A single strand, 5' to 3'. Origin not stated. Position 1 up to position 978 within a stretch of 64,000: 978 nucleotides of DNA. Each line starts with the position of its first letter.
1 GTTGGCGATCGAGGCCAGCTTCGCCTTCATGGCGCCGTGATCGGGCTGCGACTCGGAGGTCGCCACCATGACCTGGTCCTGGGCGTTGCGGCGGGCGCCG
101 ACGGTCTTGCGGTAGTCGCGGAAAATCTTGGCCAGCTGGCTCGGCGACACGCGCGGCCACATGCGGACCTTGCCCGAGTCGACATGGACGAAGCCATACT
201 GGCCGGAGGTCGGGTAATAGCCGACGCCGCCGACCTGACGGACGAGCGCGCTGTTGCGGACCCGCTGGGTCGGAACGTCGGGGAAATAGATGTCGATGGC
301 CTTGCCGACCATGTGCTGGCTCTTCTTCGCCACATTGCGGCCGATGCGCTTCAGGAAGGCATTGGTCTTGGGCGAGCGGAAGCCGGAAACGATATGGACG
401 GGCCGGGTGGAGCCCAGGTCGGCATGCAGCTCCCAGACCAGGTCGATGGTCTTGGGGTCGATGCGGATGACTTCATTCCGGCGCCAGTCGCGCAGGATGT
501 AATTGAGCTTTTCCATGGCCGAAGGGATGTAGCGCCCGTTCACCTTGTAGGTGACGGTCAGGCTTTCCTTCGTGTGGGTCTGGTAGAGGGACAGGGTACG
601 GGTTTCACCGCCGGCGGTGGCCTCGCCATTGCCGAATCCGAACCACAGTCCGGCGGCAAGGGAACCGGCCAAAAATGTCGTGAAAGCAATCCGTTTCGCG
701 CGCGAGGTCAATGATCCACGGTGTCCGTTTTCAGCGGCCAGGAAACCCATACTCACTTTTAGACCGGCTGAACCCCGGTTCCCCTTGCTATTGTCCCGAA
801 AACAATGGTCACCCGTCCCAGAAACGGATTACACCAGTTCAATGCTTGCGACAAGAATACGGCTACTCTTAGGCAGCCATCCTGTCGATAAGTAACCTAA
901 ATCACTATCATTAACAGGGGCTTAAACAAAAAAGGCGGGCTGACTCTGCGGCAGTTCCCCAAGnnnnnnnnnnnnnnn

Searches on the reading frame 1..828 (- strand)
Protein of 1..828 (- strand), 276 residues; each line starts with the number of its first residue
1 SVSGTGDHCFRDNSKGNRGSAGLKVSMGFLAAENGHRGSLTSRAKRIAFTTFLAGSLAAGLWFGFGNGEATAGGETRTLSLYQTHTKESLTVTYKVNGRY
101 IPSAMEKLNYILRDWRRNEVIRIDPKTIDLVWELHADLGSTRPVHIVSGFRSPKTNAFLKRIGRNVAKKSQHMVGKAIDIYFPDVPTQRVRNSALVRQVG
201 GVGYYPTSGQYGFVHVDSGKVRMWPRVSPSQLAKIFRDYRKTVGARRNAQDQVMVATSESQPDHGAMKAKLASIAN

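Call 53: search_protein_families(library=pfam, proteins=[window:1-828:-], max_evalue=0.00001)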
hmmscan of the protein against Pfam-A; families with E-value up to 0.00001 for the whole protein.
window:1-828:- (276 aa): 2 families
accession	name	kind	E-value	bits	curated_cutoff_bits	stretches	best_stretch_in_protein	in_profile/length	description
PF05951.18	Peptidase_M15_2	-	2.4e-57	193.4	27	1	74-224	4-153/153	Bacterial protein of unknown function (DUF882)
PF08291.16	Peptidase_M15_3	-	2e-11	44.4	23.2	1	124-217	25-108/108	Peptidase M15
